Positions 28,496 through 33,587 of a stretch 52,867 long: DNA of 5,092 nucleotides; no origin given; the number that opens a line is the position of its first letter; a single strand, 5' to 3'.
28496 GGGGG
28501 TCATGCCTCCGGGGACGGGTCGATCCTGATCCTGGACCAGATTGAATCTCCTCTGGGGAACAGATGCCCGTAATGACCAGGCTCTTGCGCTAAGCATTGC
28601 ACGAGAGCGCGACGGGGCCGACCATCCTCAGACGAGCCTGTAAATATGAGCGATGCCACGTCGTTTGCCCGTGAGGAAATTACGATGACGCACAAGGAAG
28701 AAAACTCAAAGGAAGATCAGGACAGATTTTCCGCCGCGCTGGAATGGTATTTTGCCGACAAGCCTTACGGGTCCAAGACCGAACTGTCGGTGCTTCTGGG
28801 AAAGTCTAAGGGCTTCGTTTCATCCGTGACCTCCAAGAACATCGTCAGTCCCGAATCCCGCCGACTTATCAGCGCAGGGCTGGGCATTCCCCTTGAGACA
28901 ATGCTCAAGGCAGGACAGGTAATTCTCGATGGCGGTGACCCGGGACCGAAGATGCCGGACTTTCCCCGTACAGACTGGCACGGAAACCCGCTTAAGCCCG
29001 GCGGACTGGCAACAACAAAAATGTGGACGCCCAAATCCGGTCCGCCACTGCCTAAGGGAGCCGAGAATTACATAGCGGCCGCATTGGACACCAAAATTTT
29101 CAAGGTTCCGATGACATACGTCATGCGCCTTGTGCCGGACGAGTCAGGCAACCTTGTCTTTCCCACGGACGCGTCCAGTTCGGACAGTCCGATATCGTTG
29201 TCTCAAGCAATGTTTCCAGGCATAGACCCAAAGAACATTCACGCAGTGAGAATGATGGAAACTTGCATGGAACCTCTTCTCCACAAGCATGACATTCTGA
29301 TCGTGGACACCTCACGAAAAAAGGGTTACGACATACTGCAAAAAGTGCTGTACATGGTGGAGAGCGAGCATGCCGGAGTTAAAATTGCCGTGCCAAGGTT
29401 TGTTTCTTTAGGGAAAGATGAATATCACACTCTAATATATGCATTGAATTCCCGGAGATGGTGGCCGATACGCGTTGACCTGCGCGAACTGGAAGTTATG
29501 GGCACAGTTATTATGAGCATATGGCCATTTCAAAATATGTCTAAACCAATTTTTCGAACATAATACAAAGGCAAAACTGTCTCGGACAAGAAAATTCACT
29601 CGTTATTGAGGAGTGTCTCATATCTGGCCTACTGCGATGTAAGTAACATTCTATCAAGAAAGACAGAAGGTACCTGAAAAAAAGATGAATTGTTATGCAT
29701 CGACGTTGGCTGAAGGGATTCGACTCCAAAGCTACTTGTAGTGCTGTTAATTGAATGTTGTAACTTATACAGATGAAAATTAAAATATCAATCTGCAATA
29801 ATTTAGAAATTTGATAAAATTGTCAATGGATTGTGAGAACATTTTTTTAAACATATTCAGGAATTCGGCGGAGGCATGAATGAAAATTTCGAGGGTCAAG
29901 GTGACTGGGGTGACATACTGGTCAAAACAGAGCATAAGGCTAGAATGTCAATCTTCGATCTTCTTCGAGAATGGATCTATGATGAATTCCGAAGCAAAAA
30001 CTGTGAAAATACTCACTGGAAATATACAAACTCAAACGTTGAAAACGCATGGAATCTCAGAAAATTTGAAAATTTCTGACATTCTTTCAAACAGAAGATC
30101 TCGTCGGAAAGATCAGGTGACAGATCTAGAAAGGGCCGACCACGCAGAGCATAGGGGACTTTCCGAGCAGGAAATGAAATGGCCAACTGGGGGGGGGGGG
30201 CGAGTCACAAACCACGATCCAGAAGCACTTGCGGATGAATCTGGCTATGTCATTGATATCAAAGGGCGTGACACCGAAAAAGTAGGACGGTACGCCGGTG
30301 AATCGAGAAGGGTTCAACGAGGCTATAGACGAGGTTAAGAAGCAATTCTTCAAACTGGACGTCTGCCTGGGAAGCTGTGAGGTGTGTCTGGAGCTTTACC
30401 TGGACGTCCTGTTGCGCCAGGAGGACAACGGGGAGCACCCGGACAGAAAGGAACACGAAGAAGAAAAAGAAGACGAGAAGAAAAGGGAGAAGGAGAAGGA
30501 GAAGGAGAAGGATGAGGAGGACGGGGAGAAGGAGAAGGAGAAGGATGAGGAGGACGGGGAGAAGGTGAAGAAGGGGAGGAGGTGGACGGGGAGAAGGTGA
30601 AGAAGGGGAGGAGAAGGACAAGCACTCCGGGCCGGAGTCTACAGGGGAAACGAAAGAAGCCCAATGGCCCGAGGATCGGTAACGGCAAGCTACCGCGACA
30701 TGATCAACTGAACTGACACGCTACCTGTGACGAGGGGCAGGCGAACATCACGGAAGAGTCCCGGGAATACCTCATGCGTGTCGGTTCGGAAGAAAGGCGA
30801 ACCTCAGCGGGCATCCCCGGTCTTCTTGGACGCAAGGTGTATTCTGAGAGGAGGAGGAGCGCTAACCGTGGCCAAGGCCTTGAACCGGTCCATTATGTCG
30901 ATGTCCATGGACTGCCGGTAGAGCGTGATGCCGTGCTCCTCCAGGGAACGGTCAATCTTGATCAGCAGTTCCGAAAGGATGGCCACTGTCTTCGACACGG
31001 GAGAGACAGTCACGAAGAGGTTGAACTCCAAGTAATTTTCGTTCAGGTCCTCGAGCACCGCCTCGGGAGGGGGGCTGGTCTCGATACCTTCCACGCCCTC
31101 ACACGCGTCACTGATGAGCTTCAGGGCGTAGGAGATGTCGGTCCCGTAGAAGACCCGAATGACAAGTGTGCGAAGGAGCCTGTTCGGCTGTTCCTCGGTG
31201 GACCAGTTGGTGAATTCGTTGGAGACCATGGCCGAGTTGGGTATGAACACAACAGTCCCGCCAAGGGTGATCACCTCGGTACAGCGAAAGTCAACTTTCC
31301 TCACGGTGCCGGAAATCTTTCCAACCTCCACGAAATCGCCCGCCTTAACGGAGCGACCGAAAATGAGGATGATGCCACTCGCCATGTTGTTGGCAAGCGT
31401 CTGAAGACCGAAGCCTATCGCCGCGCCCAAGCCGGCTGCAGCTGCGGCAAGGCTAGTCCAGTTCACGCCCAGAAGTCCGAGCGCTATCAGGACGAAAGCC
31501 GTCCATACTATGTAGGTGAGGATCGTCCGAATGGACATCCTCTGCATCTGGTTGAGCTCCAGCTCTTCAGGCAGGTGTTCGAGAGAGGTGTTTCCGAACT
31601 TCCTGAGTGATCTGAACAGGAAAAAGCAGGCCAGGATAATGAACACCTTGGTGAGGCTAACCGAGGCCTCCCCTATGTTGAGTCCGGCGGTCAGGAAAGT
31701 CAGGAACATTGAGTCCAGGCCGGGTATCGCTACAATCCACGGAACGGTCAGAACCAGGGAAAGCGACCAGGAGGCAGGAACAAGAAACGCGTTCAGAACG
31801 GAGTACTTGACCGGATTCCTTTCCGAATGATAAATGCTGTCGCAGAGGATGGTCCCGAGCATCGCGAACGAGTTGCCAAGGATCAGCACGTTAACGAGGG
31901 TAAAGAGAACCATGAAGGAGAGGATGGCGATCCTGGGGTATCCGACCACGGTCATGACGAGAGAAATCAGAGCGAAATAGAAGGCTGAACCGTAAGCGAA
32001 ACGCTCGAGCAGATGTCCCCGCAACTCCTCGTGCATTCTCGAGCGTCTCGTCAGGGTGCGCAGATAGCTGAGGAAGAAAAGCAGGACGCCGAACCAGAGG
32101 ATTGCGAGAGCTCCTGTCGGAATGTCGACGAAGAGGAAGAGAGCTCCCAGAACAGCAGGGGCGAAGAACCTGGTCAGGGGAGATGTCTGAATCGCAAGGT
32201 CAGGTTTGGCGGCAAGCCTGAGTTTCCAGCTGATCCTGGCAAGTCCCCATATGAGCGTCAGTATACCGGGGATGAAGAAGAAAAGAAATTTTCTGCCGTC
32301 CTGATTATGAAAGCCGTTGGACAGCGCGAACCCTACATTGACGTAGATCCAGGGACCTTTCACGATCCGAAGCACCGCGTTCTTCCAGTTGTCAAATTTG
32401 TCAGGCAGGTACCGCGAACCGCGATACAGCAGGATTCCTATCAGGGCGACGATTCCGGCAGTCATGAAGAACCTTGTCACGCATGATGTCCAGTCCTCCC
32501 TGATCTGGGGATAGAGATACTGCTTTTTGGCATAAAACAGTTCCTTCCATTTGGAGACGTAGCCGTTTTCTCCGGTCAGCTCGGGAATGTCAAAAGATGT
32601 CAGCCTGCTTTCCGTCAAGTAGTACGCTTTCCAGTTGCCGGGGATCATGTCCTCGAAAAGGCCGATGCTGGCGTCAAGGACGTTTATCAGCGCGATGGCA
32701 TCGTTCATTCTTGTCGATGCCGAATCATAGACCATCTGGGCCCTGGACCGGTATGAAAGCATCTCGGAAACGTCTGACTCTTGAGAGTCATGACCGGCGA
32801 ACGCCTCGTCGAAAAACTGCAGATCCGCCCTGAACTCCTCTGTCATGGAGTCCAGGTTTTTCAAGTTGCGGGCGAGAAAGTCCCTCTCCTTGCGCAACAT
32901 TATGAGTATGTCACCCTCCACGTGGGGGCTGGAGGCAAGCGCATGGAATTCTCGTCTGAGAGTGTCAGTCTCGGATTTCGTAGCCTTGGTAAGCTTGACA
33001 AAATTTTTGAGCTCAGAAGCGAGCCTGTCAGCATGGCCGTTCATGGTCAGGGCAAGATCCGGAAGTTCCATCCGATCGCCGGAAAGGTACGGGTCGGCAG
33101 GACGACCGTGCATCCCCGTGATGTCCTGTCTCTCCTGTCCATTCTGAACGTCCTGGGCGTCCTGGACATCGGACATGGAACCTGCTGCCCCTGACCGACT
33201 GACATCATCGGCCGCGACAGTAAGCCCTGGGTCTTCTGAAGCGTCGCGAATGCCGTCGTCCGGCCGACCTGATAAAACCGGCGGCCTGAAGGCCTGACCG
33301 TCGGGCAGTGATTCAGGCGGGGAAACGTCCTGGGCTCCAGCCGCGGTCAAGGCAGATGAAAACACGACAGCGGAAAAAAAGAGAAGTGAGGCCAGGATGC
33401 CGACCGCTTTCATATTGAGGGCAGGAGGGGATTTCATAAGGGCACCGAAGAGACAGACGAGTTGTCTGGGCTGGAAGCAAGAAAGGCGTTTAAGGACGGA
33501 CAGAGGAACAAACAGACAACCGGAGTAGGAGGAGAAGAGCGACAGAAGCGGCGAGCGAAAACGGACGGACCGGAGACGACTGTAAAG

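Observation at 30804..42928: Four tandem, co-oriented giant MscS-family (MscK/MscM-class) channel paralogs: a candidate multi-channel module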

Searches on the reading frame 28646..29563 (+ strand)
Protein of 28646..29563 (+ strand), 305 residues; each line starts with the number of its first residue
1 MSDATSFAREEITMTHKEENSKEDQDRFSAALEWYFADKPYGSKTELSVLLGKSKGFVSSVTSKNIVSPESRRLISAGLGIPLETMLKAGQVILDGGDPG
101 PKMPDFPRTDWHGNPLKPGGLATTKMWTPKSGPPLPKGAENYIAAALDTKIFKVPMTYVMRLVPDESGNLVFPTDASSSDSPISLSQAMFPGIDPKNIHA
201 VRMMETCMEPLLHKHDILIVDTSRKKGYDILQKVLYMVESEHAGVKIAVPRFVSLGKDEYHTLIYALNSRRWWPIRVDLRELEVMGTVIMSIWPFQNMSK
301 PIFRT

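Call 7: search_protein_families(library=pfam, proteins=[window:28646-29563:+], max_evalue=0.01)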
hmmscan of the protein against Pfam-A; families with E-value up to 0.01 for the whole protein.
window:28646-29563:+ (305 aa): 1 family
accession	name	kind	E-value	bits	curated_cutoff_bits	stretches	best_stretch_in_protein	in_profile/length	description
PF00717.28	Peptidase_S24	-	0.0046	17.1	23.3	1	180-289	19-116/116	Peptidase S24-like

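Call 72: search_protein_families(library=phrogs, proteins=[window:28646-29563:+], max_evalue=0.01)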
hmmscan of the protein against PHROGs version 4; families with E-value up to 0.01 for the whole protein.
window:28646-29563:+ (305 aa): 2 families
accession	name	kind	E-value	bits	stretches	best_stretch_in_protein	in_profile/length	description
phrog_4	-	transcription regulation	3.1e-06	27.4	1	21-297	130-341/400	transcriptional repressor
phrog_6201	-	transcription regulation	0.00057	20.8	1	187-292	15-115/121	CI-like repressor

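Call 83: search_dna_similar(query=window:28646-29563:+, collection=phages, mode=protein, max_evalue=0.001, max_rows=10)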
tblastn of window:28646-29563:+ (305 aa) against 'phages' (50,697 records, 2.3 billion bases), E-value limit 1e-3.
No match.

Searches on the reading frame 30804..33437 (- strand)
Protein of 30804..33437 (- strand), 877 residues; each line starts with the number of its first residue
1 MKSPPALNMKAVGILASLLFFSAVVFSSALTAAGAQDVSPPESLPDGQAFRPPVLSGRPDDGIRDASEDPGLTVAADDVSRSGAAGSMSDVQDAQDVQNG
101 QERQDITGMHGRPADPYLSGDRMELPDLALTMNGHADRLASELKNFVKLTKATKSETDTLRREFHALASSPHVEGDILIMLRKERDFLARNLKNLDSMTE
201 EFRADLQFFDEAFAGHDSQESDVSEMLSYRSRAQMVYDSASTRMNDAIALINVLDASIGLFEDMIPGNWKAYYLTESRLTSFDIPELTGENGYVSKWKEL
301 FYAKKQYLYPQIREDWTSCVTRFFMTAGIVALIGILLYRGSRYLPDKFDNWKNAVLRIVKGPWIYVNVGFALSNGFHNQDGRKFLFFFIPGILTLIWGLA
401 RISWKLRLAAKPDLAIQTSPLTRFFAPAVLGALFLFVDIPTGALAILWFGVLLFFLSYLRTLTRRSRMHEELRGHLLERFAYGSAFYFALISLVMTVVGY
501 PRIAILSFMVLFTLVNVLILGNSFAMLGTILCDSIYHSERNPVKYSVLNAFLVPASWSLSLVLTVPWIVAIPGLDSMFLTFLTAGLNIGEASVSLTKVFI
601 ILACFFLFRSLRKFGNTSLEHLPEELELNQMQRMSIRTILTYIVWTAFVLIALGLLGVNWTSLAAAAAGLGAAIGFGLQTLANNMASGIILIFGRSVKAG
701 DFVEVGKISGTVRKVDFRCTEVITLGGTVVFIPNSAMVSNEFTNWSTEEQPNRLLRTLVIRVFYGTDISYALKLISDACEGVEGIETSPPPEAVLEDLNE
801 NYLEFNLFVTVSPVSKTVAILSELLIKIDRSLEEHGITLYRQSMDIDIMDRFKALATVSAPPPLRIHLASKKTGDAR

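Call 3: search_protein_families(library=pfam, proteins=[window:30804-33437:-], max_evalue=0.01)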
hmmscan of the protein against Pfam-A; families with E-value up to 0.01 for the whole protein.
window:30804-33437:- (877 aa): 3 families
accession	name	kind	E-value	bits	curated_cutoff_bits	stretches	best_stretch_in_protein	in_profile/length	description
PF00924.24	MS_channel_2nd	-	6.6e-19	68.2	20.2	1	681-746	2-67/68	Mechanosensitive ion channel, beta-domain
PF21088.3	MS_channel_1st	-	1.5e-07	31.7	23.1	1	638-679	1-42/42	Mechanosensitive ion channel, transmembrane helices 2/3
PF21082.3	MS_channel_3rd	-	3.6e-06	27.7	21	1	758-837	3-86/88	Mechanosensitive ion channel MscS, C-terminal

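Call 4: search_protein_families(library=ncbifam, proteins=[window:30804-33437:-], max_evalue=0.01)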
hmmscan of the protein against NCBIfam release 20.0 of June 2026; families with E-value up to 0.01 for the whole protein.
window:30804-33437:- (877 aa): 6 families
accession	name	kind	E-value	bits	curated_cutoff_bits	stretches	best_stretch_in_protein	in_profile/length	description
NF008438.0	PRK11281.1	equivalog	7.6e-40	136.5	991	1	625-850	867-1090/1113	mechanosensitive channel MscK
NF008180.0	PRK10929.1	equivalog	6e-26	90.6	809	1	624-842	863-1079/1109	miniconductance mechanosensitive channel MscM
NF047602.1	MscsSHelicob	equivalog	1.5e-25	90.1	400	1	640-849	53-259/260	small-conductance mechanosensitive channel MscS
NF007662.0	PRK10334.1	subfamily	1.4e-21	77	321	1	641-848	74-277/286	small-conductance mechanosensitive channel MscS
NF047601.1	MscSThanab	equivalog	1.7e-16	60.5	500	1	636-846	68-274/280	small-conductance mechanosensitive channel MscS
NF008542.0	PRK11465.1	equivalog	1.2e-12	47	596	1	636-738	513-615/741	mechanosensitive channel protein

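Call 29: search_solved_structures(query=A1, max_evalue=0.01)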
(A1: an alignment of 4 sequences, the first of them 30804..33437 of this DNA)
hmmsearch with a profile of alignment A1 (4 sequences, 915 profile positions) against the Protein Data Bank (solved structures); distinct sequences matched with E-value up to 0.01: 44.
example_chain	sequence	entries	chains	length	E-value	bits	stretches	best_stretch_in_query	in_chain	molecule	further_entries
7uw5_A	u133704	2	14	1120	5.6e-36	127.3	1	666-890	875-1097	Mechanosensitive channel MscK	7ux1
11sr_A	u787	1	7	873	6e-32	114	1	638-879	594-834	Miniconductance mechanosensitive channel MscM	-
11so_A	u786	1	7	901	6.4e-32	113.9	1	638-879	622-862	Miniconductance mechanosensitive channel MscM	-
11sm_A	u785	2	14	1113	9.2e-32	113.4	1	638-879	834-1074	Miniconductance mechanosensitive channel MscM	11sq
4age_A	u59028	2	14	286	1.1e-25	93.2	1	685-889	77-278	SMALL-CONDUCTANCE MECHANOSENSITIVE CHANNEL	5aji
7onj_A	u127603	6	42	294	1.8e-25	92.6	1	686-889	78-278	Mechanosensitive channel of small conductance (MscS) | Small-conductance mechanosensitive channel | Mechanosensitive channel MscS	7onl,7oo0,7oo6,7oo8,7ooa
9p0n_A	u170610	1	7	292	1.9e-25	92.5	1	686-889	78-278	Small-conductance mechanosensitive channel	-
6rld_A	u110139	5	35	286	4.5e-25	91.3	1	686-889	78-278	Small-conductance mechanosensitive channel | Mechanosensitive channel MscS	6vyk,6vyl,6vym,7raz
6pwo_A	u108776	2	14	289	4.7e-25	91.2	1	686-889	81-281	Small-conductance mechanosensitive channel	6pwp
2oau_A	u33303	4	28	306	5.5e-25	91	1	686-889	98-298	Small-conductance mechanosensitive channel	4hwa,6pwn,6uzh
9p0o_A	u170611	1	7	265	6.3e-25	90.8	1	686-889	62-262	Small-conductance mechanosensitive channel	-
8ddj_A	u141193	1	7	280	8e-25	90.4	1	686-889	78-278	Mechanosensitive channel MscS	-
2vv5_A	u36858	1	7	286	2.4e-24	88.8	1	686-889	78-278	SMALL-CONDUCTANCE MECHANOSENSITIVE CHANNEL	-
4agf_A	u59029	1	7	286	3.1e-24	88.5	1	686-889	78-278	SMALL-CONDUCTANCE MECHANOSENSITIVE CHANNEL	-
9h2v_A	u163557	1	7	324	2e-23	85.8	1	678-889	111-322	Low conductance mechanosensitive channel YnaI,Small-conductance mechanosensitive channel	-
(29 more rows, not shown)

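Call 51: predict_structure(alignment_id=A4)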
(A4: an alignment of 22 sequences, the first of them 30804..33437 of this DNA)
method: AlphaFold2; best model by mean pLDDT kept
length: 877 residues; sequences in the alignment: 22
mean_pLDDT: 74.9   pTM: 0.58
mean pLDDT of the five models: 74.9, 73.4, 71.9, 71.0, 70.8
residues with pLDDT >= 90: 171; 70-90: 455; 50-70: 107; < 50: 144
segments of 3 or more residues with pLDDT < 50: 1-10, 27-122, 673-675, 843-853, 856-877
pLDDT, mean of each block of 10 residues (from residue 1): 41 67 52 34 37 38 37 36 32 32 32 37 68 89 92 88 74 84 90 92 88 71 78 90 92 91 86 74 61 75 77 88 94 94 85 92 93 82 82 88 92 85 88 85 89 92 67 70 90 91 91 90 90 89 88 86 81 82 70 75 83 86 74 79 86 79 61 51 63 68 82 79 83 80 69 81 88 89 82 87 89 82 88 86 45 46 34 34
secondary structure, 60 per line:
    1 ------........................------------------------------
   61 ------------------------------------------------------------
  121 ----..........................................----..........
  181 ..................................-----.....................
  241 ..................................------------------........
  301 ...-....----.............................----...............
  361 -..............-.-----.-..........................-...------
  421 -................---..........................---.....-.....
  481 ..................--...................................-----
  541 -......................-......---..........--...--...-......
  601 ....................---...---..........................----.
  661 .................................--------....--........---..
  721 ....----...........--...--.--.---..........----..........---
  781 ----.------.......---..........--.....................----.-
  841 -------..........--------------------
elements in order (helices of 4 or more, strands of 3 or more residues): H7-30 H125-166 H171-214 H220-274 H293-303 H305-308 H313-341 H346-360 H362-375 H385-410 H422-437 H441-466 H470-474 H476-498 H501-535 H542-563 H565-570 H574-583 E586-588 E591-593 H595-620 H630-655 H660-693 E702-705 E708-715 E719-724 E729-733 H734-739 E742-744 E754-763 H768-777 E792-798 E802-811 H814-834 H848-857

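Call 56: fold_search(model_id=the predicted structure, library=pdb)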
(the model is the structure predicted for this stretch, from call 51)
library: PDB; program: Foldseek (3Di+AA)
matches with E <= 10: 481; with E <= 0.001: 55
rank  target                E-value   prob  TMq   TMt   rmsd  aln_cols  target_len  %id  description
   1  7uw5_A                1.1e-20  1.00  0.23  0.27  17.8       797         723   16  EcMscK G924S mutant in a closed conformation (released 2022-11-23)
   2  7ux1_A                3.4e-19  1.00  0.27  0.31  17.3       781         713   17  EcMscK in an Open Conformation (released 2022-11-23)
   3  6vyk_A                2.4e-12  1.00  0.20  0.53   8.3       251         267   22  Cryo-EM structure of mechanosensitive channel MscS in PC-18:1 nanodiscs (released 2021-02-10)
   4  5aji_F                4.7e-12  1.00  0.22  0.59   5.7       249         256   22  MscS D67R1 high resolution (released 2015-07-08)
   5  5aji_B                4.9e-12  1.00  0.22  0.60   5.7       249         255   22  MscS D67R1 high resolution (released 2015-07-08)
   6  5aji_G                5.1e-12  1.00  0.22  0.60   5.7       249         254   22  MscS D67R1 high resolution (released 2015-07-08)
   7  6pwn_A                5.3e-12  1.00  0.19  0.49  10.5       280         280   21  MscS Nanodisc with N-terminal His-Tag (released 2020-01-08)
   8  5aji_D                5.8e-12  1.00  0.22  0.59   6.2       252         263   22  MscS D67R1 high resolution (released 2015-07-08)
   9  7onj_A                6.1e-12  1.00  0.22  0.59   6.2       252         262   22  Mechanosensitive channel MscS solubilized with LMNG in open conformation (released 2021-09-01)
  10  5aji_E                6.6e-12  1.00  0.22  0.59   5.7       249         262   22  MscS D67R1 high resolution (released 2015-07-08)
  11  7onl_A                7.2e-12  1.00  0.19  0.51   8.8       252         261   22  Mechanosensitive channel MscS solubilized with DDM in closed conformation (released 2021-09-01)
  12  5aji_A                7.9e-12  1.00  0.22  0.58   6.3       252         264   22  MscS D67R1 high resolution (released 2015-07-08)
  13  6pwo_A                7.9e-12  1.00  0.19  0.48  10.4       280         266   21  MscS DDM (released 2020-01-08)
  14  4agf_A                1.1e-11  1.00  0.22  0.59   6.3       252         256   22  MTSSL spin labeled L124C mutant of MscS in the open form (released 2012-08-15)
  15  4age_A                1.3e-11  1.00  0.22  0.59   6.3       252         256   22  MTSSL spin labeled D67C mutant of MscS in the open form (released 2012-08-15)
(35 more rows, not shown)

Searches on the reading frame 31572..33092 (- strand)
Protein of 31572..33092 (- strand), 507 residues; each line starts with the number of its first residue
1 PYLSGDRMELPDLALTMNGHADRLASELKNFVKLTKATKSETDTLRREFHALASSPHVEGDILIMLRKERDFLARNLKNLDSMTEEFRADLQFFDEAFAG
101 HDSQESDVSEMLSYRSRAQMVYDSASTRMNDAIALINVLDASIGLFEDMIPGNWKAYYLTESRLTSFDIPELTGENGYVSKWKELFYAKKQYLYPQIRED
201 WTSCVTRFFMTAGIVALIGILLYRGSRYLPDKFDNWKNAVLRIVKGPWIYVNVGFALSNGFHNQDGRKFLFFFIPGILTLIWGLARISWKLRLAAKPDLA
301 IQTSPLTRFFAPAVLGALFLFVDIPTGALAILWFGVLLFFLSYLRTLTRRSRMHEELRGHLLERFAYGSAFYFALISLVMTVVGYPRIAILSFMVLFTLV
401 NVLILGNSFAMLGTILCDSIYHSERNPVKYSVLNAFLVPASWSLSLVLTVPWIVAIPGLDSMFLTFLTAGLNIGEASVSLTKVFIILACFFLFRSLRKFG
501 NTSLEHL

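Call 96: search_protein_families(library=pfam, proteins=[window:31572-33092:-], max_evalue=10)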
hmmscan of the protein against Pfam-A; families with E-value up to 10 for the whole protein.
window:31572-33092:- (507 aa): 1 family
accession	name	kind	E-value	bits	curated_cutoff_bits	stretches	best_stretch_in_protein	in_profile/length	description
PF20444.3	DUF6703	-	2.2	8.6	23.8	1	307-349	51-93/122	Family of unknown function (DUF6703)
